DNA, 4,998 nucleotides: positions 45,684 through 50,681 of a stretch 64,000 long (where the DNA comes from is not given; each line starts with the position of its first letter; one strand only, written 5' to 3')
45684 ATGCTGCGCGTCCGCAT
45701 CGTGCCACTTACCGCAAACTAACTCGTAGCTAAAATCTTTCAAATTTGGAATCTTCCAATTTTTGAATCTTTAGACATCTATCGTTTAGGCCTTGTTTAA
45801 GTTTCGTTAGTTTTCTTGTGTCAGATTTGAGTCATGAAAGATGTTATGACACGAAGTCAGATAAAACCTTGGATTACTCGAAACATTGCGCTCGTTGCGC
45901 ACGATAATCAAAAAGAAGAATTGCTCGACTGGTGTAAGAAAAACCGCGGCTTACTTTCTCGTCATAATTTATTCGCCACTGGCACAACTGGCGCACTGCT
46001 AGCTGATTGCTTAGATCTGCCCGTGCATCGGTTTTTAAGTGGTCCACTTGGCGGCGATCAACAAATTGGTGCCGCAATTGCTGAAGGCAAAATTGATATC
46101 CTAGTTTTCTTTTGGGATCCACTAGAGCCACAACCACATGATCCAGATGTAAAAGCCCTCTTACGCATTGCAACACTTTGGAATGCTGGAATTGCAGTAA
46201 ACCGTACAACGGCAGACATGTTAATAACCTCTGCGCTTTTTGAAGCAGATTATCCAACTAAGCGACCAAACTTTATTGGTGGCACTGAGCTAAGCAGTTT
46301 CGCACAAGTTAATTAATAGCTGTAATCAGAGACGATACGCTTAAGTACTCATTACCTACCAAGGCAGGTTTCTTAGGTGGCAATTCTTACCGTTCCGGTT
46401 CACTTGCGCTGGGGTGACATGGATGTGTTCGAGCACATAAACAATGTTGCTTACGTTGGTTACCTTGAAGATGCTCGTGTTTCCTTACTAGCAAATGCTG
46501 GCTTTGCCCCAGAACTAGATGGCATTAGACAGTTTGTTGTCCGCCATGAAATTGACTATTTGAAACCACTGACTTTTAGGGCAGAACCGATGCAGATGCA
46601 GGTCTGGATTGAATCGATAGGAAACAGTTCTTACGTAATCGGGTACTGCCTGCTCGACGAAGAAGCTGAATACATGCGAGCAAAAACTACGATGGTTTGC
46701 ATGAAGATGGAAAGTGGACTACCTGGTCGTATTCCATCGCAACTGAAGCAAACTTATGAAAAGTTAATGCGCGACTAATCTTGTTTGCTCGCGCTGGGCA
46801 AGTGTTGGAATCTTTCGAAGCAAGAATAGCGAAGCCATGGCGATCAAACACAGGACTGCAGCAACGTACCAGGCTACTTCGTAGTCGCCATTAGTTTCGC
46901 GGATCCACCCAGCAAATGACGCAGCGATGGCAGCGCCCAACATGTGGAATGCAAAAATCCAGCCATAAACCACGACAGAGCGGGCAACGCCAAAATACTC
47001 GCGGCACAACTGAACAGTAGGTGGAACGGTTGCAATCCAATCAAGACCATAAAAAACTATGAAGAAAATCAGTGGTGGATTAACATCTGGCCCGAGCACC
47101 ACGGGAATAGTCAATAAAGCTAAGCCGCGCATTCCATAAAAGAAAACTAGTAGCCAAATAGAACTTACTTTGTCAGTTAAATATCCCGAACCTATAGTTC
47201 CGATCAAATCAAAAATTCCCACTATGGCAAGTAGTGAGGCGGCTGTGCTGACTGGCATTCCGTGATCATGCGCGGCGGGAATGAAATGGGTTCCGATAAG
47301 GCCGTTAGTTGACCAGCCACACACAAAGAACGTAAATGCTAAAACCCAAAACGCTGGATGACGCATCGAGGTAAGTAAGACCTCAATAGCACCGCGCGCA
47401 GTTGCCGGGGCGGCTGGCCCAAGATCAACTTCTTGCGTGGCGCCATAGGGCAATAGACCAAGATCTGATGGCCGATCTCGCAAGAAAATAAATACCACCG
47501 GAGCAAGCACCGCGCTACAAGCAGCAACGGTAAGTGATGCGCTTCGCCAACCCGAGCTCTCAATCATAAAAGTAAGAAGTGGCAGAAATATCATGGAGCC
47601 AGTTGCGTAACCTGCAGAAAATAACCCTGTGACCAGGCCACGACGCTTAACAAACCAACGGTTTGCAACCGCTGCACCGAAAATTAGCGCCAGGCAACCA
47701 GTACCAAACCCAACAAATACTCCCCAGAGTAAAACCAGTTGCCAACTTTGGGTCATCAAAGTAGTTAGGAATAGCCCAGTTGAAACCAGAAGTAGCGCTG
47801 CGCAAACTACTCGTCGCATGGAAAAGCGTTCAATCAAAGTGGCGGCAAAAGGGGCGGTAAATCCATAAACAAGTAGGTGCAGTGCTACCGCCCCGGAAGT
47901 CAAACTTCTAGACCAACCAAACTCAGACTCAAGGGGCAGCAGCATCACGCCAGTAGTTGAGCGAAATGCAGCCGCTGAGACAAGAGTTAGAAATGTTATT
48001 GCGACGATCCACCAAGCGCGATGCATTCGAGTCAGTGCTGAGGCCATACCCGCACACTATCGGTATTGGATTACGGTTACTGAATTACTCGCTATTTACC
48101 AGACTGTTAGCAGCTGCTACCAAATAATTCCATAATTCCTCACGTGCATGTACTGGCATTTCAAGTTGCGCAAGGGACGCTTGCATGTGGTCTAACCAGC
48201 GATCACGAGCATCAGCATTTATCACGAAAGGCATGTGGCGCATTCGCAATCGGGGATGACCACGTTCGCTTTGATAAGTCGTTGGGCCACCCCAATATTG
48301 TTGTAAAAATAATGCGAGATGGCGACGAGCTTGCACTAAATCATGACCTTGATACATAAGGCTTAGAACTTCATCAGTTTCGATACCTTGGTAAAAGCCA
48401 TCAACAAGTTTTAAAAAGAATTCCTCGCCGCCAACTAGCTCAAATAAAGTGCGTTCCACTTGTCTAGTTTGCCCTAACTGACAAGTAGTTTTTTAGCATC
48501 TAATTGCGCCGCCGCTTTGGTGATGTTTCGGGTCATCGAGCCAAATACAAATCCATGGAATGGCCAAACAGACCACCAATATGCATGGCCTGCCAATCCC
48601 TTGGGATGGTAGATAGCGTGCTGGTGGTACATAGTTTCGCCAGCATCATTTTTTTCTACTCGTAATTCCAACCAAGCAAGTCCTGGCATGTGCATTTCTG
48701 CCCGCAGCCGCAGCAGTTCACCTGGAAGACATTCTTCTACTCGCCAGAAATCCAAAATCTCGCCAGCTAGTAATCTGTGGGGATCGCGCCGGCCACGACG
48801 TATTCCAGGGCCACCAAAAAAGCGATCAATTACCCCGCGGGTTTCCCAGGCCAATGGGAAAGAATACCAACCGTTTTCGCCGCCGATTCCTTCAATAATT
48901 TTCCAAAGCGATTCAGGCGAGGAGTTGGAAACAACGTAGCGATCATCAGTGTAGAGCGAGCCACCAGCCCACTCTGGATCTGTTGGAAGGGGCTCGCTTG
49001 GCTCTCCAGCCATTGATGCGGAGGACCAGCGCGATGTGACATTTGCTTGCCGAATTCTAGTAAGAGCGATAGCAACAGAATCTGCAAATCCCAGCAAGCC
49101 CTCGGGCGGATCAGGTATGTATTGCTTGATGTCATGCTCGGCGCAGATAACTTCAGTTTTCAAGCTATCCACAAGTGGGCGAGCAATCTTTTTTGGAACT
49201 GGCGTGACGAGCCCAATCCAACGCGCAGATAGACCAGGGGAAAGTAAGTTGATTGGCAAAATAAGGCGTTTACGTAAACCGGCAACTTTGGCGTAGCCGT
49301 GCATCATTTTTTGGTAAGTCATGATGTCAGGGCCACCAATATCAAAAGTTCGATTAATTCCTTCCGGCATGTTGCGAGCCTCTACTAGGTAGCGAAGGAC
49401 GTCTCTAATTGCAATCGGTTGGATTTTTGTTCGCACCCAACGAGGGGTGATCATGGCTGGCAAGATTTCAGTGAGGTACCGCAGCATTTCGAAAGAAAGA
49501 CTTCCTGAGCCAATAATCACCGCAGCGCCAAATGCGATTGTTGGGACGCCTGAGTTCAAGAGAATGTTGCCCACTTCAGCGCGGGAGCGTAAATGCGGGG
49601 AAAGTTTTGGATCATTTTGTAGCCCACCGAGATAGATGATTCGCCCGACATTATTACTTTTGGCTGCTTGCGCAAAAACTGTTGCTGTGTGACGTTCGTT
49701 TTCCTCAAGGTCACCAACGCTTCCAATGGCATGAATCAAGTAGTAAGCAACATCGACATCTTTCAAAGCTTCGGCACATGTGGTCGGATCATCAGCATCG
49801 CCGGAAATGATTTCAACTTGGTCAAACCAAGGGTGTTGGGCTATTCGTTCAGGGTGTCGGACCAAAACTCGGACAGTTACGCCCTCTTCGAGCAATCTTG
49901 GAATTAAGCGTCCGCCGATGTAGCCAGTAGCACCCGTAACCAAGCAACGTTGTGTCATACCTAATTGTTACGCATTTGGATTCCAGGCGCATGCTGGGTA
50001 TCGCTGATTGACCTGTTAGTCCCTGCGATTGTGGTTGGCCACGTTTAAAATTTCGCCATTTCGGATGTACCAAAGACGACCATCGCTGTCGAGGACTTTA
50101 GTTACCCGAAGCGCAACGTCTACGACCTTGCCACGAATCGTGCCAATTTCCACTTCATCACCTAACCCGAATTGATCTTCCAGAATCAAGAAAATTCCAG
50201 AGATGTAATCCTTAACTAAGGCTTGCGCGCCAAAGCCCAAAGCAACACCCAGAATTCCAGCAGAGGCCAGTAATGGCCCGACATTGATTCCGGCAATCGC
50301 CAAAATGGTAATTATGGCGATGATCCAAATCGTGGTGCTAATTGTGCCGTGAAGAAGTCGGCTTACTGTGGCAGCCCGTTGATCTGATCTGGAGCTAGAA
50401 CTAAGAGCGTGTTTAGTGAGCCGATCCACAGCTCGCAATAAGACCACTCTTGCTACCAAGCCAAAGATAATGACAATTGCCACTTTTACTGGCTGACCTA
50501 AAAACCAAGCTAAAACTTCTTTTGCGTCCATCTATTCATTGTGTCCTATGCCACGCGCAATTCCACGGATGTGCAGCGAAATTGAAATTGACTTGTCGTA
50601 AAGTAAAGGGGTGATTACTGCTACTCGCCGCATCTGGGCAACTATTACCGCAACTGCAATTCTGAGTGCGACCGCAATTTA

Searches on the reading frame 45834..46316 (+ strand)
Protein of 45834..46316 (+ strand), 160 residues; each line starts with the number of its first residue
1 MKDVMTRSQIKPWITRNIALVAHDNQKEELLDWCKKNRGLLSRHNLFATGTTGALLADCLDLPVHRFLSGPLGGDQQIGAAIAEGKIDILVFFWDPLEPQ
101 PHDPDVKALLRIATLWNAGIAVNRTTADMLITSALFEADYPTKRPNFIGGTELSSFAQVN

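Call 15: search_protein_families(library=pfam, proteins=[window:45834-46316:+], max_evalue=0.00001)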
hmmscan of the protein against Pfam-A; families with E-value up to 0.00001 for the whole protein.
window:45834-46316:+ (160 aa): 1 family
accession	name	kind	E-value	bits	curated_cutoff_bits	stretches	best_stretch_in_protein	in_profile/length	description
PF02142.27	MGS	-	1.8e-14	54.1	24.1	1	29-118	1-90/94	MGS-like domain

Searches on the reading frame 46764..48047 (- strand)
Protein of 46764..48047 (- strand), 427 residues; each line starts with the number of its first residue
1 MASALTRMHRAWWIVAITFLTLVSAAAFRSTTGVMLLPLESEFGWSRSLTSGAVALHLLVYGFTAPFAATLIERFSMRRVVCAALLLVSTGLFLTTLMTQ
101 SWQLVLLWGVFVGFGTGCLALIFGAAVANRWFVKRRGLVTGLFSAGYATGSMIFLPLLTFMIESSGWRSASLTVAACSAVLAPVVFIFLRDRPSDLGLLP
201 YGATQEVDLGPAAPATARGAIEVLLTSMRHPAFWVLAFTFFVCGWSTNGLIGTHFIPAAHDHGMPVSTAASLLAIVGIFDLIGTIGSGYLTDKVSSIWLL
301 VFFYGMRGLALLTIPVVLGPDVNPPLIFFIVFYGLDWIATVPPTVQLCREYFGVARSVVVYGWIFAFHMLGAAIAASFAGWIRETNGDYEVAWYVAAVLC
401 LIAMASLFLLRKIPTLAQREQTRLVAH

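Call 15: search_protein_families(library=pfam, proteins=[window:46764-48047:-], max_evalue=0.00001)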
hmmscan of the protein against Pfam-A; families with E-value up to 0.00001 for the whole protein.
window:46764-48047:- (427 aa): 1 family
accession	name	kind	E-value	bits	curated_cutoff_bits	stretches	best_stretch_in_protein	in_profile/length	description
PF07690.21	MFS_1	-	9.8e-41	140.2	33.4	2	19-376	2-347/347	Major Facilitator Superfamily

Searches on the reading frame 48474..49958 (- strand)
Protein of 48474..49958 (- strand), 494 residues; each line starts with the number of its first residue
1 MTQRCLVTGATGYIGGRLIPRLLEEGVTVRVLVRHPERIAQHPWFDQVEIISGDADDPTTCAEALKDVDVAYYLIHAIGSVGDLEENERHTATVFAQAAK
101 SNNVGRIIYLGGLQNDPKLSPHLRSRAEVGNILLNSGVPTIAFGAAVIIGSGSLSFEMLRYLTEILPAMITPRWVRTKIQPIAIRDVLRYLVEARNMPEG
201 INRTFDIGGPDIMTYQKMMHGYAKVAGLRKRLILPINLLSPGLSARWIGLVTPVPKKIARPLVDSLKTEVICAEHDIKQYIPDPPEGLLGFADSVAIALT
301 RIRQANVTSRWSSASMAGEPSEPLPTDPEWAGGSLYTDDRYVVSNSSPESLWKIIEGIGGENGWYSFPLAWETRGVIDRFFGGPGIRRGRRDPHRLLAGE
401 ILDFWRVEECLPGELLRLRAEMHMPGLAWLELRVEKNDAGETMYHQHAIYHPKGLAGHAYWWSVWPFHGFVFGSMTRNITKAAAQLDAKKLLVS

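Call 15: search_protein_families(library=pfam, proteins=[window:48474-49958:-], max_evalue=0.00001)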
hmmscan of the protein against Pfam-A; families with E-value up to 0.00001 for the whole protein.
window:48474-49958:- (494 aa): 5 families
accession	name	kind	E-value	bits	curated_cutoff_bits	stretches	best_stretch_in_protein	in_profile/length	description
PF11066.14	DUF2867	-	2.9e-36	125.3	27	1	330-475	1-142/142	Protein of unknown function (DUF2867)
PF13460.12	NAD_binding_10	-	3.1e-17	63.5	27.2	1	9-116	1-102/184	NAD(P)H-binding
PF05368.20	NmrA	-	7.1e-14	52.5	27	1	1-139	1-140/298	NmrA-like family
PF01370.27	Epimerase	-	8.2e-10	38.9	20.9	1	6-99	2-102/240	NAD dependent epimerase/dehydratase family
PF01073.25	3Beta_HSD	-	4.7e-06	26.3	22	1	6-90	1-89/280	3-beta hydroxysteroid dehydrogenase/isomerase family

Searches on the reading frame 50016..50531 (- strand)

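Call 15: search_protein_families(library=pfam, proteins=[window:50016-50531:-], max_evalue=0.00001)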
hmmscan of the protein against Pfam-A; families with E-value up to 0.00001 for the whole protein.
window:50016-50531:- (171 aa): 2 families
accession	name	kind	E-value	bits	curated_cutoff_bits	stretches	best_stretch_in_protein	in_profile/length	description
PF00924.24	MS_channel_2nd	-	3.5e-16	59.5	20.2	1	105-169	2-68/68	Mechanosensitive ion channel, beta-domain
PF21088.3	MS_channel_1st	-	4.1e-08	33.5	23.1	1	67-103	6-42/42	Mechanosensitive ion channel, transmembrane helices 2/3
